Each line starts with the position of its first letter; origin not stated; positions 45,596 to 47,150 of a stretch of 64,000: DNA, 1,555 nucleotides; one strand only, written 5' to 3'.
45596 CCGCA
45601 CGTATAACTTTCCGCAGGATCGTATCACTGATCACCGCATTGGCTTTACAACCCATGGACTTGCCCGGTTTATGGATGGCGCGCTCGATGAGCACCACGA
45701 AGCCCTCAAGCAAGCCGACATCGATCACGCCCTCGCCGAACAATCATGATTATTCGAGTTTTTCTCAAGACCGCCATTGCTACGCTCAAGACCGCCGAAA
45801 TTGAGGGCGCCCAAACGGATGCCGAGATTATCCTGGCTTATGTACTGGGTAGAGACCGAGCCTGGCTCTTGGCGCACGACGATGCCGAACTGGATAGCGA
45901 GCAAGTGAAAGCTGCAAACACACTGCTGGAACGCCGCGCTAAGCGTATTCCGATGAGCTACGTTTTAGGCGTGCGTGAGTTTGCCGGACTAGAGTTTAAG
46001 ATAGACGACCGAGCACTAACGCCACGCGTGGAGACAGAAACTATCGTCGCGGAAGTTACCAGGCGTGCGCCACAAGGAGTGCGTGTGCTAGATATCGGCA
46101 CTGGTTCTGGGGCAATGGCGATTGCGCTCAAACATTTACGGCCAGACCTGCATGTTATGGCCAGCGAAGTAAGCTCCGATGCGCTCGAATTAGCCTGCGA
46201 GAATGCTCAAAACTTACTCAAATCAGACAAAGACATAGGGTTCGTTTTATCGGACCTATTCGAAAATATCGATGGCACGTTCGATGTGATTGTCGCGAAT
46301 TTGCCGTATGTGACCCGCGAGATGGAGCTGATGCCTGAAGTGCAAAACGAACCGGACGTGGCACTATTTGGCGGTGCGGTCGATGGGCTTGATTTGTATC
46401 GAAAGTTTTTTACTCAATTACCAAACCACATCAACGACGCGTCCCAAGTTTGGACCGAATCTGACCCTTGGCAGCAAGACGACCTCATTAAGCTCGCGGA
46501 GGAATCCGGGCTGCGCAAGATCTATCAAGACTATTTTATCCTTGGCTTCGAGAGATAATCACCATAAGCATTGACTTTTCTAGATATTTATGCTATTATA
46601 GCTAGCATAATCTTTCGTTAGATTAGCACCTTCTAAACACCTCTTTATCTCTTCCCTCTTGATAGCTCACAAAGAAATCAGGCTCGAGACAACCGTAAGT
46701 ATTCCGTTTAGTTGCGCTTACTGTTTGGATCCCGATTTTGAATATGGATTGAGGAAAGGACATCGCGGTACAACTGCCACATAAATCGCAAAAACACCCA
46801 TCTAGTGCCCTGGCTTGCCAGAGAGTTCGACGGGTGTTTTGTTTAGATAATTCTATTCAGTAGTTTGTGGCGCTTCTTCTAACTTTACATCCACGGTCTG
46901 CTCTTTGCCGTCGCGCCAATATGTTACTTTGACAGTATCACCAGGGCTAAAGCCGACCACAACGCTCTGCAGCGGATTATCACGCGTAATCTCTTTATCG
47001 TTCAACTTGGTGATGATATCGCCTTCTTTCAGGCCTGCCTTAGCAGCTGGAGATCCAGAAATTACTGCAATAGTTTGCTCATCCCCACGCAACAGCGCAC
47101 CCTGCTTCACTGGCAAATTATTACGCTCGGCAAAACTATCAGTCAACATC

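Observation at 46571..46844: Consensus promoter followed by a terminator with no ORF between: candidate sRNA of about 240 nt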

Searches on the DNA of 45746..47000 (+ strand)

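Call 4: search_rna_families(source=window, start=46400, end=47000, threshold=evalue, max_evalue=10, show_alignments=3)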
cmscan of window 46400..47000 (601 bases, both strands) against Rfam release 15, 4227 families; matches with E-value up to 10: 2.
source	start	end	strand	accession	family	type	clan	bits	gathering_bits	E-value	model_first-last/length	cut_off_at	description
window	46773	46848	+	RF02067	STnc310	Gene; sRNA;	-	14.4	40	7.3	1-61/61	no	Salmonella enterica sRNA STnc310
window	46885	46969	-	RF02089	CLRN1-AS1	Gene; lncRNA;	-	13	48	0.91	1-79/79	no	CLRN1 antisense RNA 1 conserved region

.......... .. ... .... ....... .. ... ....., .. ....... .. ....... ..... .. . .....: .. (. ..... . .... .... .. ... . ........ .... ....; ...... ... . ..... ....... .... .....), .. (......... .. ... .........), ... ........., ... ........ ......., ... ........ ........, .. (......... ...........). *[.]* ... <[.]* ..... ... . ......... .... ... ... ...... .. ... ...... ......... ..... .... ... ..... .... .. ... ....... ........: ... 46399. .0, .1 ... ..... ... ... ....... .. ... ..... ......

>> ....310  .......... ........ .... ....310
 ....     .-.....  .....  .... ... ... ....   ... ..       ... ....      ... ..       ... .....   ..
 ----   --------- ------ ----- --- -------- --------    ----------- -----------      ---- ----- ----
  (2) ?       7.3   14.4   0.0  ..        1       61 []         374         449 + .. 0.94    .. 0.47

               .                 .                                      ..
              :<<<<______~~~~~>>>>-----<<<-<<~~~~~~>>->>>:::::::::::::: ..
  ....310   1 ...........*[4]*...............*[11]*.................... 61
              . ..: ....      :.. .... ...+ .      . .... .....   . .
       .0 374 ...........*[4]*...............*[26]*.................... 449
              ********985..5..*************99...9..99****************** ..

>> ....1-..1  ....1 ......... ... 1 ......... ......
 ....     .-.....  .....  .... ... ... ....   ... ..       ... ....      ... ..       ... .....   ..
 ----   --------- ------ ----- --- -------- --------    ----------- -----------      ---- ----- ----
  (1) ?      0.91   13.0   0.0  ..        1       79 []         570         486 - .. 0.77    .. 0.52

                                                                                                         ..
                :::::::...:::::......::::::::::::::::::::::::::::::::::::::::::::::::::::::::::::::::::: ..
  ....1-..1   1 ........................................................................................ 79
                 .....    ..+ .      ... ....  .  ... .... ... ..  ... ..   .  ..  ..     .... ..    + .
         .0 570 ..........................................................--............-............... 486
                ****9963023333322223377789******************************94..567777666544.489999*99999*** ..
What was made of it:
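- On Any Rfam 15 family, including 6S, SRP, RNase P, tmRNA and known riboswitches and sRNAs: Region 46400-47000 at E<=10 gave only a 14-bit terminator-like match to STnc310 (call 4).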

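Call 35: search_rna_families(sources=[L001, L002, L003, L004, L011, L015, L018, L020, L022], threshold=gathering)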
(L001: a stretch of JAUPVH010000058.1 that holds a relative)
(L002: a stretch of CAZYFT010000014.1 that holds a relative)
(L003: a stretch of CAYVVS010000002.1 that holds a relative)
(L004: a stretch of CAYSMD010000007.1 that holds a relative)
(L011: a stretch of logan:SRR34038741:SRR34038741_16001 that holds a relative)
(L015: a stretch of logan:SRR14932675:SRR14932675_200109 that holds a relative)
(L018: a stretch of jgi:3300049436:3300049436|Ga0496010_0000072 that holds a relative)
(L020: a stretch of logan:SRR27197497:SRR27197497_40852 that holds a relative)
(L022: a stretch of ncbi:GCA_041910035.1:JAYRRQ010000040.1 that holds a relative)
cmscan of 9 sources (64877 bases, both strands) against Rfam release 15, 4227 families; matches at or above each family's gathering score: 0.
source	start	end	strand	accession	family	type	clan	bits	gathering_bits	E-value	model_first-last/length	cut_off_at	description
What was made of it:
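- On Any Rfam 15 family, including 6S, SRP, RNase P, tmRNA and known riboswitches and sRNAs: Nine related loci gave 0 matches (call 35).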

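Call 43: build_rna_model(alignment_id=A2)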
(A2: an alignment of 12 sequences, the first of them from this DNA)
Model R1 built from alignment A2 (12 sequences, 169 columns); structure: RNAalifold consensus.
model positions 160; base pairs 35; branch points 1; effective number of sequences 1.29; information 0.59 bits per position. Calibrated on 0.2 Mb of random sequence (short: E-values are rough).
structure used (alignment columns):
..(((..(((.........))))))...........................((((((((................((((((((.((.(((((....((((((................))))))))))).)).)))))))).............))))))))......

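Call 45: search_with_rna_model(model_id=R1, sources=[window, L001, L002, L003, L004, L005, L011, L012, L013, L014, L015, L016, L017, L018, L019, L020, L022, L023, L024, L025, L026], max_evalue=1)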
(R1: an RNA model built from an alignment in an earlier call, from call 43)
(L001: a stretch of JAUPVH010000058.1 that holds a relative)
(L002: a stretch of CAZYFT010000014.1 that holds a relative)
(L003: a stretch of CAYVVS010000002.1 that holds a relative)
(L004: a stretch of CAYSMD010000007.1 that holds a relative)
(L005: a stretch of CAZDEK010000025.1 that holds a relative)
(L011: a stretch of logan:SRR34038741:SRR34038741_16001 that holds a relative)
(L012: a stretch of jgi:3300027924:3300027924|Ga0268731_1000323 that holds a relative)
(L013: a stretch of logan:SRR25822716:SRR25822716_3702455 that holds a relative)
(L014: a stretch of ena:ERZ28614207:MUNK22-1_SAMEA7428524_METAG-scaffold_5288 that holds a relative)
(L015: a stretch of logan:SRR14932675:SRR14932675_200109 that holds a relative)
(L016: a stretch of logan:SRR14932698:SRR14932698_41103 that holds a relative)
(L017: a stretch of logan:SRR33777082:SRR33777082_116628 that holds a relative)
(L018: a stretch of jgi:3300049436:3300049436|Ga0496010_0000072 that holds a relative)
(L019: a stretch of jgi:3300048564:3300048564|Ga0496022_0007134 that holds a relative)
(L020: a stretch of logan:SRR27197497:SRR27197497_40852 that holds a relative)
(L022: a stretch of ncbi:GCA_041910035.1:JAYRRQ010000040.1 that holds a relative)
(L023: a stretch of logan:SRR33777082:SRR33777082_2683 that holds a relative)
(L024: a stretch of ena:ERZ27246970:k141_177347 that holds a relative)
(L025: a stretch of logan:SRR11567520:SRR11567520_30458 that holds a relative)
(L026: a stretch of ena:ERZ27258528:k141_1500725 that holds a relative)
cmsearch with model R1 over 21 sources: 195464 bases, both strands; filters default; matches with E-value up to 1: 29.
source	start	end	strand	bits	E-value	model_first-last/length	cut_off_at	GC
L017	3862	4022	+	192.5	1.7e-37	1-160/160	no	0.43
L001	4487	4647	+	187.6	1.8e-36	1-160/160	no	0.43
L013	3861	4017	+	185.4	5.2e-36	1-160/160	no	0.41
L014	2378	2534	+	185.4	5.2e-36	1-160/160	no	0.41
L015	3861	4021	+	183.1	1.5e-35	1-160/160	no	0.44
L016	2655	2815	+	183.1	1.5e-35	1-160/160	no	0.44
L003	4861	5021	+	180.6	5.2e-35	1-160/160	no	0.39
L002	4861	5012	+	173.4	1.7e-33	1-160/160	no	0.41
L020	2253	2411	+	172.5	2.6e-33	1-160/160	no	0.46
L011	3861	4021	+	170.2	7.7e-33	1-160/160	no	0.4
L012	3861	4021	+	170.2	7.7e-33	1-160/160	no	0.4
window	46606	46763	+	161.2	5.8e-31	1-160/160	no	0.4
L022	3863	4010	+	149.9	1.3e-28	1-160/160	no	0.44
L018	3861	4005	+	120.6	1.7e-22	1-160/160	no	0.43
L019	2999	3143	+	120.6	1.7e-22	1-160/160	no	0.43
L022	3902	4010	-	22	0.06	44-155/160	no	0.48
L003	4908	5020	-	22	0.061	46-155/160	no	0.46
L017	3912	4021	-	20.9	0.099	46-155/160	no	0.47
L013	3910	4012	-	20.6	0.12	50-155/160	no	0.47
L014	2427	2529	-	20.6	0.12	50-155/160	no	0.47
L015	3910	4020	-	20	0.15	46-155/160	no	0.49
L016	2704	2814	-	20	0.15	46-155/160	no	0.49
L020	2303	2406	-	19.9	0.17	50-155/160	no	0.49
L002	4905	5007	-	19.7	0.18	50-155/160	no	0.47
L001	4536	4646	-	19.6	0.19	46-155/160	no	0.49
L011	3906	4045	-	18.7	0.29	1-160/160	no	0.49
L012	3906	4045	-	18.7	0.29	1-160/160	no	0.49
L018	3892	4038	-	16.2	0.99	1-160/160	no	0.48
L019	3030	3176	-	16.2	0.99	1-160/160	no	0.48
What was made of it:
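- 46606..46844 (+): Predicted ORF-less transcript of about 239 nt. The start is inferred at 46606 +/- 2, 7 nt after the -10. The end is in the U-run of the terminator. This is the only copy in the window (call 45).
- Model R1 scores them 120-192 bits and the window 161 bits (call 45).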

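Call 68: search_rna_families(source=L002, start=4800, end=5740, threshold=evalue, max_evalue=10, show_alignments=2)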
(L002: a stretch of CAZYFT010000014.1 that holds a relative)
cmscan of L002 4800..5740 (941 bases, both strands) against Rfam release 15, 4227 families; matches with E-value up to 10: 2.
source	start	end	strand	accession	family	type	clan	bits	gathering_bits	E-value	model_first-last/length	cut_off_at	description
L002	5084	5141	+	RF01146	sR15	Gene; snRNA; snoRNA; CD-box;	-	16.4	40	3.9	1-65/65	no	Small nucleolar RNA sR15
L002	5633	5740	-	RF01675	CrcZ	Gene; sRNA;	-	9.6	95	5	285-398/398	5'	Pseudomonas sRNA CrcZ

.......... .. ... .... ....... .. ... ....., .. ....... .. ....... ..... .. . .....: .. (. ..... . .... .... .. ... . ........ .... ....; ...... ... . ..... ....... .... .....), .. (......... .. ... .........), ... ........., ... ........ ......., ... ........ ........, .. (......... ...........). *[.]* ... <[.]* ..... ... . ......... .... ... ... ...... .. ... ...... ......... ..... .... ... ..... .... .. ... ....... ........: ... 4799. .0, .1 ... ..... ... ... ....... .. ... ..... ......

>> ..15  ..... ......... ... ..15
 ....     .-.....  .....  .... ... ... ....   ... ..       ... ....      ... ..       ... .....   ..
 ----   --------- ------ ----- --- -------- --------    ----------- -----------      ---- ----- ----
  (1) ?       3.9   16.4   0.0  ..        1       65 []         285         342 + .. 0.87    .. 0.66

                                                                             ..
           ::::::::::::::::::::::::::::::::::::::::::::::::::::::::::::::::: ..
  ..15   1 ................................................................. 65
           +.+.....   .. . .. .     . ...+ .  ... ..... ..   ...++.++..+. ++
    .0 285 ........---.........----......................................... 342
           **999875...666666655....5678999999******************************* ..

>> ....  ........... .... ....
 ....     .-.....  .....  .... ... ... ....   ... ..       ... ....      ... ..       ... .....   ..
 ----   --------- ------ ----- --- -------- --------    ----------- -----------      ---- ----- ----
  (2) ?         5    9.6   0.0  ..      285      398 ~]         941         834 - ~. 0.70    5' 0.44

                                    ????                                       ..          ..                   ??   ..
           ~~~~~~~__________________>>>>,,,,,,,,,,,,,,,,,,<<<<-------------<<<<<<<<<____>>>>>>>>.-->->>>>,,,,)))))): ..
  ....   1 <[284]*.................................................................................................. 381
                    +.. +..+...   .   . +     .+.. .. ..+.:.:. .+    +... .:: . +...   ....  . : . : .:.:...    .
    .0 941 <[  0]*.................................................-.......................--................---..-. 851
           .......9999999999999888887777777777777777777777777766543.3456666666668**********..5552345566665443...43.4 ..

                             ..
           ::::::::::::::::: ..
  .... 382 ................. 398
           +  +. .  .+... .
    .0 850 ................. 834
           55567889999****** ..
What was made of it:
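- On Any Rfam 15 family, including 6S, SRP, RNase P, tmRNA and known riboswitches and sRNAs: The L002 module at E<=10 gave only chance hits (call 68).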
